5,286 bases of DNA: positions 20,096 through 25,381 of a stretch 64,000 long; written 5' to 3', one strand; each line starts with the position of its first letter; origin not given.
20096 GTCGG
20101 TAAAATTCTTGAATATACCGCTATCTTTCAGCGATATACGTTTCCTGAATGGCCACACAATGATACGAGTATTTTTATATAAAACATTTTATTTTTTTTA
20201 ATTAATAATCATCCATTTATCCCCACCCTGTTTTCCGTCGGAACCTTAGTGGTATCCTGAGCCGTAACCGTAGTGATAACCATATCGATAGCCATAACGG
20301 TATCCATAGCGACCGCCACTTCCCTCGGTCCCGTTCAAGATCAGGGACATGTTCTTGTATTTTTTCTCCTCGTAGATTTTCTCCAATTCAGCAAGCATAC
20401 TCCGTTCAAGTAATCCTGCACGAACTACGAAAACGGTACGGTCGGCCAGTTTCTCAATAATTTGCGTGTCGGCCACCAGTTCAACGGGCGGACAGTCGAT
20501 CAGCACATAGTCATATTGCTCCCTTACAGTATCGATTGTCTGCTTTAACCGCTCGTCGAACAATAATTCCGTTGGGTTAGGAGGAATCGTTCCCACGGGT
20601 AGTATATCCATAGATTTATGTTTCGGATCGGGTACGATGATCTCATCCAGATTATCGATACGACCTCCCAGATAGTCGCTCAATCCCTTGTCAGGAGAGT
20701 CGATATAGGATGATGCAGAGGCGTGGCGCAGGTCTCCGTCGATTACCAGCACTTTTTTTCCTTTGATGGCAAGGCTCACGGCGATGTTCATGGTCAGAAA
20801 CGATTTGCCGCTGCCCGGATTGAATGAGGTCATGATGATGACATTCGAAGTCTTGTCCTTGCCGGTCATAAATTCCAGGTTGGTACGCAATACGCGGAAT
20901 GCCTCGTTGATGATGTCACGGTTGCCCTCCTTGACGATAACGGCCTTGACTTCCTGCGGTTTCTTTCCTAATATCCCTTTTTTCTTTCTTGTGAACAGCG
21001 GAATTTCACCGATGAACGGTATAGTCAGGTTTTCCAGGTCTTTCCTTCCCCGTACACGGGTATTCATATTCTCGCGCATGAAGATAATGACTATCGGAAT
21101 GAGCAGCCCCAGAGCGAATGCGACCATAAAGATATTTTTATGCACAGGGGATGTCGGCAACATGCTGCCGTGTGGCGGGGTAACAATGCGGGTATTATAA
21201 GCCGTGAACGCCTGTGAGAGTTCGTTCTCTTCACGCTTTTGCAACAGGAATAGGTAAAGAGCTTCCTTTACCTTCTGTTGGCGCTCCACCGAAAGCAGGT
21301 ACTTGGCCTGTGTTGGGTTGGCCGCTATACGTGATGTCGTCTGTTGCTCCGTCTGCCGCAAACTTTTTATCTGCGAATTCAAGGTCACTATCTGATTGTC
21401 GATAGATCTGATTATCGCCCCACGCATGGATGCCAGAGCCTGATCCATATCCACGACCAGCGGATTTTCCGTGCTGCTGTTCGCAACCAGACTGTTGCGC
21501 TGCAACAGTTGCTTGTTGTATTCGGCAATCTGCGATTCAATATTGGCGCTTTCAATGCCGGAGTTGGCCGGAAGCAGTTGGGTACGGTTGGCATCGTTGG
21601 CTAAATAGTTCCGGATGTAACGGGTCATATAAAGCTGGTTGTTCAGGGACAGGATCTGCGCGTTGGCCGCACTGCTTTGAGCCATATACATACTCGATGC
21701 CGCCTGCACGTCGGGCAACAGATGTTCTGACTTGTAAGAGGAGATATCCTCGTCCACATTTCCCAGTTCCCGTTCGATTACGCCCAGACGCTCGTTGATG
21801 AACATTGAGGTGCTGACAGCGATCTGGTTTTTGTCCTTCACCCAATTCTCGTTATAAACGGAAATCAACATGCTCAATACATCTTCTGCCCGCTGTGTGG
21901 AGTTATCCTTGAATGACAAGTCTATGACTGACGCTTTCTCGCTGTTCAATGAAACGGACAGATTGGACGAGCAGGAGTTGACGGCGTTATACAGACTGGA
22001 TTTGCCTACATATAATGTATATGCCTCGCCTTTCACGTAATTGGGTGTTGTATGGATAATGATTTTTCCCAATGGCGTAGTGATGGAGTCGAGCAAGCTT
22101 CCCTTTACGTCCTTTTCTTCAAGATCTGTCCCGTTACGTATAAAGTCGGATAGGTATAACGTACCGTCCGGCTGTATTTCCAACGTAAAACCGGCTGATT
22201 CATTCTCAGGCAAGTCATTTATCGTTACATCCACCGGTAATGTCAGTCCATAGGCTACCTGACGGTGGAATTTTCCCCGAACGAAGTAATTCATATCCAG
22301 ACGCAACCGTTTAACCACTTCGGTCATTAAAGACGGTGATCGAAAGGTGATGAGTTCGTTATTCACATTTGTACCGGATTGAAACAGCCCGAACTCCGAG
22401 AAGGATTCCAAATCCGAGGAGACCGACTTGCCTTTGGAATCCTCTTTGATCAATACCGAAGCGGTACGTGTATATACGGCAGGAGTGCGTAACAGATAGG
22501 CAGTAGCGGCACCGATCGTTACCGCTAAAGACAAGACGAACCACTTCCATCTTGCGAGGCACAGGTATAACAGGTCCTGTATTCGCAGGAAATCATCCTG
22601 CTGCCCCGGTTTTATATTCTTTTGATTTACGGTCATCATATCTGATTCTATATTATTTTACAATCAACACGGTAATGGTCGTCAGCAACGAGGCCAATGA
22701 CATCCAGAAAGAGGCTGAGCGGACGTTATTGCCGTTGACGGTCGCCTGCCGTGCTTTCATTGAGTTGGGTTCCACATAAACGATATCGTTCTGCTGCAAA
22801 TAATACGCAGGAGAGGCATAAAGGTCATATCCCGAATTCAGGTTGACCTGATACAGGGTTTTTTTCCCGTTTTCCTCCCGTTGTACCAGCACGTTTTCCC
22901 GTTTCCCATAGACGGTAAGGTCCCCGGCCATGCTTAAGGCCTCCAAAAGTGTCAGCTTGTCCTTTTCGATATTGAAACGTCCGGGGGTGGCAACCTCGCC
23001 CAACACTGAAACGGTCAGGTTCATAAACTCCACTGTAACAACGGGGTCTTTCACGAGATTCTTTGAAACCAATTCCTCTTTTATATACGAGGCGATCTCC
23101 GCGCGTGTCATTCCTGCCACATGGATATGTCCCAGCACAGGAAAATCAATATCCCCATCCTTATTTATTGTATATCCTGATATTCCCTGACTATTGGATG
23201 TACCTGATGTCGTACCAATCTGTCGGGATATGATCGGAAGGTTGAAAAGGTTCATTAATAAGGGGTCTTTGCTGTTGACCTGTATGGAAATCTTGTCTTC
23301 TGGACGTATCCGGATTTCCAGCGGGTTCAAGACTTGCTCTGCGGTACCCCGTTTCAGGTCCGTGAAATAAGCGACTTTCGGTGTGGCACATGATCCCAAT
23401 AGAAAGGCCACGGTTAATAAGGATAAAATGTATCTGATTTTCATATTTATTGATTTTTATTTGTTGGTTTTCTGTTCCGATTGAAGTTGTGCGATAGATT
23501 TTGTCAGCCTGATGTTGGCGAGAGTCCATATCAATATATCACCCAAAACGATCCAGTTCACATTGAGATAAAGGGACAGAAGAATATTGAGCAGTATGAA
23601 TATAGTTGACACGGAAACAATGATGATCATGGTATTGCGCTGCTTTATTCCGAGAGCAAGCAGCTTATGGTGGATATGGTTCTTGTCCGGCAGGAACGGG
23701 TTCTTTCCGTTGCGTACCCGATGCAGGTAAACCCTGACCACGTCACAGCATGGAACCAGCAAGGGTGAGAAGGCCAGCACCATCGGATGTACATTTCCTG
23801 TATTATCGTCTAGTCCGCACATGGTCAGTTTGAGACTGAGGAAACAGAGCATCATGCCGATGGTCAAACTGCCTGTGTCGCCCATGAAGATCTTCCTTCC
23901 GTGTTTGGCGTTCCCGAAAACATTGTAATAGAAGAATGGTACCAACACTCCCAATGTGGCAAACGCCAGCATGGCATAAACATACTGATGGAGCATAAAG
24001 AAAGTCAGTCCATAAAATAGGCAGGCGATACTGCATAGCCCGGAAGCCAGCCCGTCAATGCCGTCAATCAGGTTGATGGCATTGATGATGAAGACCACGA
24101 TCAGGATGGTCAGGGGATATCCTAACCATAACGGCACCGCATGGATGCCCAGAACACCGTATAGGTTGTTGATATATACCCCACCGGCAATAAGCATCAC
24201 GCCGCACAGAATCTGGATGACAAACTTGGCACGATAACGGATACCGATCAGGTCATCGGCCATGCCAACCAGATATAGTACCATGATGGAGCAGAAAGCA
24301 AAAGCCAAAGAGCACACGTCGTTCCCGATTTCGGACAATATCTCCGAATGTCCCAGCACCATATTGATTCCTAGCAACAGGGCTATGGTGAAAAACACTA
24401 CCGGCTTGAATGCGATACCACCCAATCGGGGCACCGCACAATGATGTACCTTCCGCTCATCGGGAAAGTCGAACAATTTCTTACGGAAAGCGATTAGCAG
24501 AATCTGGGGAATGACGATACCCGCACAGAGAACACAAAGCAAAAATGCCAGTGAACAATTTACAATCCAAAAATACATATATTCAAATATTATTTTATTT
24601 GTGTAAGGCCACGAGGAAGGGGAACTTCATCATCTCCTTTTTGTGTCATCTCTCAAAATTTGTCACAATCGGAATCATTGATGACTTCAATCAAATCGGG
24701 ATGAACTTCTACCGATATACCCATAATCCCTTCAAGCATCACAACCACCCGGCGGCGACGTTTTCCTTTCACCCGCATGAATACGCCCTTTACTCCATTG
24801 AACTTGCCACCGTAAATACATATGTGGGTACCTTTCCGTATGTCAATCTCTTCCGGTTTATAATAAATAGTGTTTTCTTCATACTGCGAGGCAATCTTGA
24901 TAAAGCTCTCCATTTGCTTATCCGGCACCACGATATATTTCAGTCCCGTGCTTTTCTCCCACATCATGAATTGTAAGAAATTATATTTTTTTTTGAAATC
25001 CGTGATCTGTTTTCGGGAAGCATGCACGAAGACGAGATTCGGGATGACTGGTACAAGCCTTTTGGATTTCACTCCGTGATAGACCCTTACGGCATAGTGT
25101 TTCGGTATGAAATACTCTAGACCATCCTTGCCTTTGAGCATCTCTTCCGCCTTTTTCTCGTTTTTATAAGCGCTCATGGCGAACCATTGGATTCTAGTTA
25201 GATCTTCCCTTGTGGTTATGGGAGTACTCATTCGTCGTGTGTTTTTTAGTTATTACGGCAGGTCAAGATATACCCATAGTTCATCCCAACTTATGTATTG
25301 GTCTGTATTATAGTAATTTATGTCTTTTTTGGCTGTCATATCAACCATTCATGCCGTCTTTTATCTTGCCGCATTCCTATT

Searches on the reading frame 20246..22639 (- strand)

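Call 6: search_protein_families(library=pfam, proteins=[window:20246-22639:-])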
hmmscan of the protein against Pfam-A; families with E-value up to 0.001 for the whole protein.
window:20246-22639:- (797 aa): 7 families
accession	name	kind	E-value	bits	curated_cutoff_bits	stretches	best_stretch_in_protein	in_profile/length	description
PF13614.12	AAA_31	-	2.1e-14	54.3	27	1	599-741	2-149/177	AAA domain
PF09140.17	MipZ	-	1e-10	41.8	20.7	1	600-753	2-143/262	ATPase MipZ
PF13807.11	GNVR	-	4.4e-08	33.4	27.7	1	444-523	3-81/82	G-rich domain on putative tyrosine kinase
PF01656.29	CbiA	-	7.5e-08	32.8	25.4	1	601-742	1-54/125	CobQ/CobB/MinD/ParA nucleotide binding domain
PF10609.15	ParA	-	8.8e-07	29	27.1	1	598-719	3-122/246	NUBPL iron-transfer P-loop NTPase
PF02706.20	Wzz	-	6.3e-05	23.6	25.5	1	23-111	8-90/91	Chain length determinant protein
PF06564.18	CBP_BcsQ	-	0.00047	20.2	21.3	0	677-742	79-148/234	Cellulose biosynthesis protein BcsQ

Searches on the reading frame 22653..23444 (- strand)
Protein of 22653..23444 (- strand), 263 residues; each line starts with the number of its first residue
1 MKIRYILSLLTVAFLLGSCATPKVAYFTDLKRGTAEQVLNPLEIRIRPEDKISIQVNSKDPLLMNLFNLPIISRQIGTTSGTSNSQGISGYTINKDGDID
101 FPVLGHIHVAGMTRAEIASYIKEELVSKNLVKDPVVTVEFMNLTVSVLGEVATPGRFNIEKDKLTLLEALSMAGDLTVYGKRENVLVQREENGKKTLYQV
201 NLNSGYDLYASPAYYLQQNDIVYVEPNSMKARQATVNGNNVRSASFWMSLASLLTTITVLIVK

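Call 6: search_protein_families(library=pfam, proteins=[window:22653-23444:-])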
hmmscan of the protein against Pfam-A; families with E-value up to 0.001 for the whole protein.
window:22653-23444:- (263 aa): 3 families
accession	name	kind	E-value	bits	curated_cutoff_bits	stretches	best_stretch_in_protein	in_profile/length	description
PF02563.21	Poly_export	-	3.8e-19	69.1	28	1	43-140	6-76/77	Polysaccharide biosynthesis/export protein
PF22461.2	SLBB_2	-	3.7e-10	40.2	27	1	145-224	3-79/79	SLBB domain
PF10531.15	SLBB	-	4.1e-05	23.8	27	1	145-194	2-50/55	SLBB domain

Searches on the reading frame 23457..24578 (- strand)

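Call 6: search_protein_families(library=pfam, proteins=[window:23457-24578:-])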
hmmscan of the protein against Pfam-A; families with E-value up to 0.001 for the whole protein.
window:23457-24578:- (373 aa): 1 family
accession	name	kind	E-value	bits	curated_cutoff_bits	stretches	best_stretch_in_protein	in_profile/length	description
PF00953.26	Glycos_transf_4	-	2e-33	116.1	27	1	94-251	4-159/160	Glycosyl transferase family 4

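Call 56: search_protein_families(library=ncbifam, proteins=[window:23457-24578:-], max_evalue=0.001)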
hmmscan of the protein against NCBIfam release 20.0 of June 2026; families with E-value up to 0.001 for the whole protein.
window:23457-24578:- (373 aa): 3 families
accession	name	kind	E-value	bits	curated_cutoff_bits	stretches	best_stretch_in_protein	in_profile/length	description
TIGR02380.1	ECA_wecA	exception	1.7e-42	145.8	326.05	1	15-356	7-330/346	UDP-N-acetylglucosamine--undecaprenyl-phosphate N-acetylglucosaminephosphotransferase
NF053644.1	MraY_archaea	equivalog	7.5e-16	58.4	450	1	116-328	151-336/340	pseudomurein biosynthesis MraY family phospho-N-acetylmuramoyl-pentapeptide-transferase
TIGR00445.1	mraY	equivalog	3.4e-08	33.3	192.05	1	20-248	6-242/321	phospho-N-acetylmuramoyl-pentapeptide-transferase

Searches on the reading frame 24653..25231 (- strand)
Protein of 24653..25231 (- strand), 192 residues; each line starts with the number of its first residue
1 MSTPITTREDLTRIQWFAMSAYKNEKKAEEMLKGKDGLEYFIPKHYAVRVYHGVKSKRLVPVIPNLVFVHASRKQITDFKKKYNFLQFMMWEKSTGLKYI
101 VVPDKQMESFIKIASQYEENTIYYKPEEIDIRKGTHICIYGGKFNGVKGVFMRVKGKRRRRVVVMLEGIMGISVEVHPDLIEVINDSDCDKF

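Call 6: search_protein_families(library=pfam, proteins=[window:24653-25231:-])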
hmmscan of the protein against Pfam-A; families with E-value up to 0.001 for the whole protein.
window:24653-25231:- (192 aa): 1 family
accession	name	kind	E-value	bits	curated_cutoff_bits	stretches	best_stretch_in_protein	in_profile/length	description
PF02357.24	NusG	-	5.7e-07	30.4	22.2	1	15-110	2-92/93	Transcription termination factor nusG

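Call 48: find_encoding_contigs(protein=window:24653-25231:-, flank=2500, max_places=10)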
Protein window:24653-25231:- (192 aa): 30 contigs read that carry it; 10 places shown.
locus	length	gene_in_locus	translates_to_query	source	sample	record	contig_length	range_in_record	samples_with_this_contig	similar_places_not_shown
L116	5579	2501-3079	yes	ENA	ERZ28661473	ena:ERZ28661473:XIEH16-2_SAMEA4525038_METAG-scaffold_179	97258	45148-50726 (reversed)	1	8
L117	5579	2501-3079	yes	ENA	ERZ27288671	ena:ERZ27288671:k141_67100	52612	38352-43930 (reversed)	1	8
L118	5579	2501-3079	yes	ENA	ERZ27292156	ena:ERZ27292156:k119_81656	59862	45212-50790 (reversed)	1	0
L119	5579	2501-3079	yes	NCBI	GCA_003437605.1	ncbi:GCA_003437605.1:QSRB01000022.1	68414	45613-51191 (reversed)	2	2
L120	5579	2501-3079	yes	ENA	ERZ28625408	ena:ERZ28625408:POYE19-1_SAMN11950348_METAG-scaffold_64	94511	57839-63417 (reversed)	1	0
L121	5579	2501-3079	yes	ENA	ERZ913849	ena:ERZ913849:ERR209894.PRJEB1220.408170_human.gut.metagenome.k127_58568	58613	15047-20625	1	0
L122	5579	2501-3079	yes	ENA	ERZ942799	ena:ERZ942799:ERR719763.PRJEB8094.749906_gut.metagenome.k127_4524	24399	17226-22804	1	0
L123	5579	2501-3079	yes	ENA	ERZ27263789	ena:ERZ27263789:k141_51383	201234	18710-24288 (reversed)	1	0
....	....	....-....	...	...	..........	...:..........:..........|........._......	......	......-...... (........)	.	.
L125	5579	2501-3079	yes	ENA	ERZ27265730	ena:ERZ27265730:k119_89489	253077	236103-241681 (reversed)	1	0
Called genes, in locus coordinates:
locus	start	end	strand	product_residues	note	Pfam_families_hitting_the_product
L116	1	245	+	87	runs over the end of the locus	-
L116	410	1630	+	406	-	PF13102:Phage_int_SAM_5, PF00589:Phage_integrase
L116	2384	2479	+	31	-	-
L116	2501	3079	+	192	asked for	PF02357:NusG (weak)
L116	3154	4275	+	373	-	PF00953:Glycos_transf_4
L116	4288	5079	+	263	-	PF02563:Poly_export, PF22461:SLBB_2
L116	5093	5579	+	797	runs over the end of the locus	-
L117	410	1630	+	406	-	PF13102:Phage_int_SAM_5, PF00589:Phage_integrase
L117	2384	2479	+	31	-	-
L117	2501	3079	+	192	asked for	PF02357:NusG (weak)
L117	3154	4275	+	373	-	PF00953:Glycos_transf_4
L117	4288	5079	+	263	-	PF02563:Poly_export, PF22461:SLBB_2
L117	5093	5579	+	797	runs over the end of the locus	-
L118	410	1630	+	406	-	PF13102:Phage_int_SAM_5, PF00589:Phage_integrase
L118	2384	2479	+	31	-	-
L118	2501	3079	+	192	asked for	PF02357:NusG (weak)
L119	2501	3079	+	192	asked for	PF02357:NusG (weak)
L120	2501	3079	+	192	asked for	PF02357:NusG (weak)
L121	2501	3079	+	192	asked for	PF02357:NusG (weak)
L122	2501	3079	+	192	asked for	PF02357:NusG (weak)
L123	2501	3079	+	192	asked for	PF02357:NusG (weak)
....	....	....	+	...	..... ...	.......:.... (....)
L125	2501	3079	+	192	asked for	PF02357:NusG (weak)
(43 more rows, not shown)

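Call 56: search_protein_families(library=ncbifam, proteins=[window:24653-25231:-], max_evalue=0.001)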
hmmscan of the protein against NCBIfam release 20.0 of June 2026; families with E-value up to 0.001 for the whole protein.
window:24653-25231:- (192 aa): 5 families
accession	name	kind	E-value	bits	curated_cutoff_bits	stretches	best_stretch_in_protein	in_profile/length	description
NF033644.1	antiterm_UpxY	subfamily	5.7e-46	156.5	100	1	16-181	1-164/164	UpxY family transcription antiterminator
TIGR01955.1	RfaH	equivalog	2.6e-07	30.8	144.5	1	23-166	9-145/159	transcription/translation regulatory transformer protein RfaH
NF033641.1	antiterm_LoaP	exception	2.7e-05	24.3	125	1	24-170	10-151/166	antiterminator LoaP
TIGR00405.1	KOW_elon_Spt5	equivalog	0.00012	22.1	69.95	1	112-186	66-142/145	transcription elongation factor Spt5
NF006534.0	PRK09014.1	equivalog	0.0002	21.3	124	1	22-165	11-144/162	transcription/translation regulatory transformer protein RfaH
